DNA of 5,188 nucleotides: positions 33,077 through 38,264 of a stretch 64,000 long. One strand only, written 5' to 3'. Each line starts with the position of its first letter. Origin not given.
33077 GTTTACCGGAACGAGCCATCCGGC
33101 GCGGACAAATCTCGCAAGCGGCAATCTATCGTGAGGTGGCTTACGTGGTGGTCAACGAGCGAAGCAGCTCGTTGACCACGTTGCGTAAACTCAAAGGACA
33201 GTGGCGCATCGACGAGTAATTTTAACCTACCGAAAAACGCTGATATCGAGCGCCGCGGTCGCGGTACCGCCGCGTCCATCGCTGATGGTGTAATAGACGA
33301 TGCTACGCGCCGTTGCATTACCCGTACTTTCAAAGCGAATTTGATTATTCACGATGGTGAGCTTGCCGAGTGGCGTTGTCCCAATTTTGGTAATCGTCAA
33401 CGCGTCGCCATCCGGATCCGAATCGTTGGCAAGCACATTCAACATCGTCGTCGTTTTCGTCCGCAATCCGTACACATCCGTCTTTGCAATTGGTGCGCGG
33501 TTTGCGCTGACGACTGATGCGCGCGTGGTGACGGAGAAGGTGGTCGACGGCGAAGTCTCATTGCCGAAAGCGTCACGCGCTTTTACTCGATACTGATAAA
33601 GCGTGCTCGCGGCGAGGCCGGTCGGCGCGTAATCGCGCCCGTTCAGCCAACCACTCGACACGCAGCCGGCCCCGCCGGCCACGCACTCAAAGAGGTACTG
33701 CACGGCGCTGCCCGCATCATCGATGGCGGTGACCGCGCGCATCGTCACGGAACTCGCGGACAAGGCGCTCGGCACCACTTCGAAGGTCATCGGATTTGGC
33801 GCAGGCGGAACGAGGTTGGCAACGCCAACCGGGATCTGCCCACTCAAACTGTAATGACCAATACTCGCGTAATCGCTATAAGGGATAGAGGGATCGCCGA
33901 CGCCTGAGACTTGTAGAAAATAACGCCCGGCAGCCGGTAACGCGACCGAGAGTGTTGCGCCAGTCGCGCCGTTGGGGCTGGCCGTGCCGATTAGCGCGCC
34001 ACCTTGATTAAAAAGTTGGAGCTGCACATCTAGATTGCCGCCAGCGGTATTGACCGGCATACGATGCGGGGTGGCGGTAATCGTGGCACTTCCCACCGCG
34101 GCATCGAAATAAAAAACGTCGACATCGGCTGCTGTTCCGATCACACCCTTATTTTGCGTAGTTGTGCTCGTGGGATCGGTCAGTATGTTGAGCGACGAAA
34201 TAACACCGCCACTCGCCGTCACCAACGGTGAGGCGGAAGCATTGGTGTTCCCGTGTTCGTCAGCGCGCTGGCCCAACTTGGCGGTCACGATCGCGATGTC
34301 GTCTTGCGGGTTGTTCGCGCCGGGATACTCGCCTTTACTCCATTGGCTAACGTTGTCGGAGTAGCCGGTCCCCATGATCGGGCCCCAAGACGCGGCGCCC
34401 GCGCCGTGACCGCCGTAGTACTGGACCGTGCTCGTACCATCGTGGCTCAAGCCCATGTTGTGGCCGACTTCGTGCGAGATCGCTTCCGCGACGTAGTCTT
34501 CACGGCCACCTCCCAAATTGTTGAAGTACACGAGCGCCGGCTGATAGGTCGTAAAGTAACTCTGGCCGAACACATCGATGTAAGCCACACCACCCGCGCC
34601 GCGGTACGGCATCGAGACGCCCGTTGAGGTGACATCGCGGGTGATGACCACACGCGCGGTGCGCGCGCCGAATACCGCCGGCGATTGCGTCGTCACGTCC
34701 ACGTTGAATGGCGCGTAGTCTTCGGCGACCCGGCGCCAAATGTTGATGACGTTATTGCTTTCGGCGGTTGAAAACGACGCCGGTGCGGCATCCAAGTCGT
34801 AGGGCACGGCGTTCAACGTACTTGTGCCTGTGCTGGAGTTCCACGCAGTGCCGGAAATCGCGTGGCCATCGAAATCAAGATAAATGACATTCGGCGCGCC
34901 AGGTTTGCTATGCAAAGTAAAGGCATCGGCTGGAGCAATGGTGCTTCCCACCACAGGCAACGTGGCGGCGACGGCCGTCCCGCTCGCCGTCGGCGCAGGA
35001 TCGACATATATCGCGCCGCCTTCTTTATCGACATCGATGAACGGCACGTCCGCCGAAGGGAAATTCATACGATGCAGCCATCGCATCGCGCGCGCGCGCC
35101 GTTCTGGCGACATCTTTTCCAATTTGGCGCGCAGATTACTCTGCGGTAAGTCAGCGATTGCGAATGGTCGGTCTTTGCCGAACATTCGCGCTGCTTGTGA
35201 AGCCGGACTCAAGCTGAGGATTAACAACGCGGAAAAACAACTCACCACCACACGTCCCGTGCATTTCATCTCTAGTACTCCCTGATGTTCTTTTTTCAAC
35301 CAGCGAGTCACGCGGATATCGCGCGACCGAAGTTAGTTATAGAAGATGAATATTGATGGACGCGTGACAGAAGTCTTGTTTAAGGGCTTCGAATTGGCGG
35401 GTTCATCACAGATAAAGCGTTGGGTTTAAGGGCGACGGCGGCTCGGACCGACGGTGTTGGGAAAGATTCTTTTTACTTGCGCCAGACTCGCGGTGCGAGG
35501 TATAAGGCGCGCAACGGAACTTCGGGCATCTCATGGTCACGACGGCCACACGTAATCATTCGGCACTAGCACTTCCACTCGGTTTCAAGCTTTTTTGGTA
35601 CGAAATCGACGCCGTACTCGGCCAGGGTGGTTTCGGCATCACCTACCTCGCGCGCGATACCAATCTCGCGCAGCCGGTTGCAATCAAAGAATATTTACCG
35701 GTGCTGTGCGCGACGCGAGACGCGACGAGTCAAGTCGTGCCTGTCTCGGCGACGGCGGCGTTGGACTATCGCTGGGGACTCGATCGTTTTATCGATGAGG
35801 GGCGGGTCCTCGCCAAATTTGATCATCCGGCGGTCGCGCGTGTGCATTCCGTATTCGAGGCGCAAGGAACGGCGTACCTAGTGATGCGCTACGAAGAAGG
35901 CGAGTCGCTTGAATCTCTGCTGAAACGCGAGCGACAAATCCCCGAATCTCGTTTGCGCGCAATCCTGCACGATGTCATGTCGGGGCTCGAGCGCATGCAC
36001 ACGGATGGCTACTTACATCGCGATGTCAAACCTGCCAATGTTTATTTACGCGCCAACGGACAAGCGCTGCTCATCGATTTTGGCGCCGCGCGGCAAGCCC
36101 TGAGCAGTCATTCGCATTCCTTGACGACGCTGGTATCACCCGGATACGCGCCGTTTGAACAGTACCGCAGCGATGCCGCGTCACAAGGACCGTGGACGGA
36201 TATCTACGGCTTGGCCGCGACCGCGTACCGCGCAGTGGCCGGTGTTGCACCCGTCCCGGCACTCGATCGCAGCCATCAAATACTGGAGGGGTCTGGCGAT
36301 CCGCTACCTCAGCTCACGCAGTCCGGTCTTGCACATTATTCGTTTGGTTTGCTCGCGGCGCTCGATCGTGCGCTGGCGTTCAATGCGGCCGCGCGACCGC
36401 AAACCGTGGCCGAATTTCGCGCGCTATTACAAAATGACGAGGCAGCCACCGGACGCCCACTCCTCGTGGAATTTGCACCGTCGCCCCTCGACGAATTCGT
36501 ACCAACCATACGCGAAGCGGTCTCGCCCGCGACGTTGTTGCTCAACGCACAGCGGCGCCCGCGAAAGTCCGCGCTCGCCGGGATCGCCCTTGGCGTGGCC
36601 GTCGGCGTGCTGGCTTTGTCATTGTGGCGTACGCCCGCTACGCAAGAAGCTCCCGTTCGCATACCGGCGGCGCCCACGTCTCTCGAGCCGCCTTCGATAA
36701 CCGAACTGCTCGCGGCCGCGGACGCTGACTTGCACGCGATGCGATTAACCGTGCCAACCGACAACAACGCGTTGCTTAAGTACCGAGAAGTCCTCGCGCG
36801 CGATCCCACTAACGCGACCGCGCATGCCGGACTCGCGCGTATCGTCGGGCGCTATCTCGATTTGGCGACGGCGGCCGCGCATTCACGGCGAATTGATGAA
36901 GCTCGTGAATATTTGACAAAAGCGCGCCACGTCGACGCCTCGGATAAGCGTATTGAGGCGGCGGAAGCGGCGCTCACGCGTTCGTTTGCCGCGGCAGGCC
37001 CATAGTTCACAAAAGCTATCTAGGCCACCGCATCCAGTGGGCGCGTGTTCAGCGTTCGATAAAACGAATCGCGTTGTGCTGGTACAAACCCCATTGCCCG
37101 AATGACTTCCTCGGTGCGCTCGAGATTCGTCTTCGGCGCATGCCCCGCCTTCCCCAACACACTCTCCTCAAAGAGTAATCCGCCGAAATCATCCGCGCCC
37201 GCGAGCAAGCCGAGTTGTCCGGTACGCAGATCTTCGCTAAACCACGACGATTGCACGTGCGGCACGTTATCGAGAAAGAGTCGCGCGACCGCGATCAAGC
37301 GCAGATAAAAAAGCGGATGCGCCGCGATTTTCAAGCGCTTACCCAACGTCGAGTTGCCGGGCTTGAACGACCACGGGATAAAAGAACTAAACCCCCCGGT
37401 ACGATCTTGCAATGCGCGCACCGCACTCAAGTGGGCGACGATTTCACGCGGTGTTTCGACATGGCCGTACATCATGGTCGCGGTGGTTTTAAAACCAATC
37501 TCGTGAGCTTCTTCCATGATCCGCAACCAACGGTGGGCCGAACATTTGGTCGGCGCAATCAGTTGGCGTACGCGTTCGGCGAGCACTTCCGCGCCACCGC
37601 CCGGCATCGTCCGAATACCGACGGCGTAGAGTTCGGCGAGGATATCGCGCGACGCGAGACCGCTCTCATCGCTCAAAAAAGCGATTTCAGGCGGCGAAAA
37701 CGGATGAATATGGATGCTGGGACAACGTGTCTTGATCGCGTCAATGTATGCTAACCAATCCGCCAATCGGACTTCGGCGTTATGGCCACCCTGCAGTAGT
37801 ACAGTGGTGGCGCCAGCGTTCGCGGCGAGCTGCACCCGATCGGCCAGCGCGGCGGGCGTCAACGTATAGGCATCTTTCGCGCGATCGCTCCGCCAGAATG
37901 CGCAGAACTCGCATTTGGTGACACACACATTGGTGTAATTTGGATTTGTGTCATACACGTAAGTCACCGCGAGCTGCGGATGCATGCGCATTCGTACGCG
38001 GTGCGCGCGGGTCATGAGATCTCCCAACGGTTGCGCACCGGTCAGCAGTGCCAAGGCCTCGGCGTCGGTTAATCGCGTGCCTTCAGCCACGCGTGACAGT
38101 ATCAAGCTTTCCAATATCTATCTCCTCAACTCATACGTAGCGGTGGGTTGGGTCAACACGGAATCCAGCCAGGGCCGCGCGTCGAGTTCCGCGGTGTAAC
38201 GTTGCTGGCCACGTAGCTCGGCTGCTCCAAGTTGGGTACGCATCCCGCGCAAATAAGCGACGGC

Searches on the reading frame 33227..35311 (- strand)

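Call 81: search_protein_families(library=pfam, proteins=[window:33227-35311:-], max_evalue=0.00001)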
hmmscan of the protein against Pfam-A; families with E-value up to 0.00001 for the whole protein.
window:33227-35311:- (694 aa): 5 families
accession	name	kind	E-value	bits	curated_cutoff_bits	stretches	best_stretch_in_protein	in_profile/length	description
PF17963.7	Big_9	-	5.3e-16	59.7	23.6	1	604-690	1-88/89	Bacterial Ig domain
PF17892.7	Cadherin_5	-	2.1e-10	40.7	26.5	1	604-692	2-97/98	Cadherin-like domain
PF17803.7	Cadherin_4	-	2.8e-10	41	25.1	1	599-655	6-65/71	Bacterial cadherin-like domain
PF04151.21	PPC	-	6.9e-07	30.5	25.9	1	396-470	1-70/70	Bacterial pre-peptidase C-terminal domain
PF13688.12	Reprolysin_5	-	8.7e-06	26.5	27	0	269-325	136-196/196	Metallo-peptidase family M12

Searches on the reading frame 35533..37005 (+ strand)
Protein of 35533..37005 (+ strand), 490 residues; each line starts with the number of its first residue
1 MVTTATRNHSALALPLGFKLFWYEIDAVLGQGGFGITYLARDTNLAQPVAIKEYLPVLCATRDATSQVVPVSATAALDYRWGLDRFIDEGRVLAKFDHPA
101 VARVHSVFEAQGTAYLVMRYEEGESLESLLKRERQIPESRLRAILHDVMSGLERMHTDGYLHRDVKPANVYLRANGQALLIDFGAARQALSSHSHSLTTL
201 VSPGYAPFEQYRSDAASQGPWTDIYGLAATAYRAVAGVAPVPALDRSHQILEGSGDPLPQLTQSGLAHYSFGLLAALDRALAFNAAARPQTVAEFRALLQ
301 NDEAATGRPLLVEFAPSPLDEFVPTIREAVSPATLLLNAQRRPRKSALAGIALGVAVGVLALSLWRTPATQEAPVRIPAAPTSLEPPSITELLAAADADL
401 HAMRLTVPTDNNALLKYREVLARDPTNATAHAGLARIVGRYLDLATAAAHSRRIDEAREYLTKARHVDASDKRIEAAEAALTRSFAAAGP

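Call 81: search_protein_families(library=pfam, proteins=[window:35533-37005:+], max_evalue=0.00001)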
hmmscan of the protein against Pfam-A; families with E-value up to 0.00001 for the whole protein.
window:35533-37005:+ (490 aa): 4 families
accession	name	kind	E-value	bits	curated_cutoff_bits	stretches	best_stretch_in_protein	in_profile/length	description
PF00069.31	Pkinase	-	3e-32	112.5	31.7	1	23-248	1-204/263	Protein kinase domain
PF07714.23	PK_Tyr_Ser-Thr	-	1e-15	58.2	23.1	1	67-234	29-197/258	Protein tyrosine and serine/threonine kinase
PF06293.20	Kdo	-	3.4e-08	33.6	21.3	1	111-190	89-173/207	Lipopolysaccharide kinase (Kdo/WaaP) family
PF03109.22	ABC1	-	4.1e-08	33.1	22.9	1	104-198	132-226/244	ABC1 atypical kinase-like domain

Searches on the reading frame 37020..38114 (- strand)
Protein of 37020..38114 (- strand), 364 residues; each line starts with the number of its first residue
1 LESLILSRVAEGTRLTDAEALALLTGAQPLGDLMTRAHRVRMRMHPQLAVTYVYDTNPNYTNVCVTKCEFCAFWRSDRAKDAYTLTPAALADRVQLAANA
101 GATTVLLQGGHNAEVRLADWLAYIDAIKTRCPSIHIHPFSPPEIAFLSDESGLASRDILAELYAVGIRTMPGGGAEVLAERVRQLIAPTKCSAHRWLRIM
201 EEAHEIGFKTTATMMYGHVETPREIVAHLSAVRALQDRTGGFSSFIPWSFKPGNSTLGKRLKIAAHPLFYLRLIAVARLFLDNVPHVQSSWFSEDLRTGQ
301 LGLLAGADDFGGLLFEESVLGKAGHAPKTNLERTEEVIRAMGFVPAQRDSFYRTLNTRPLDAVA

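Call 81: search_protein_families(library=pfam, proteins=[window:37020-38114:-], max_evalue=0.00001)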
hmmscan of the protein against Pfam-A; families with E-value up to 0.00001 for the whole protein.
window:37020-38114:- (364 aa): 2 families
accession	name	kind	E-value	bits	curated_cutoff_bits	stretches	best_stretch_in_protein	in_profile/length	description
PF19288.4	CofH_C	-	5.9e-22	78.3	27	1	241-356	3-120/125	CofH/MqnC C-terminal region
PF04055.27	Radical_SAM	-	5.3e-16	59.7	29.5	1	59-230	2-164/166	Radical SAM superfamily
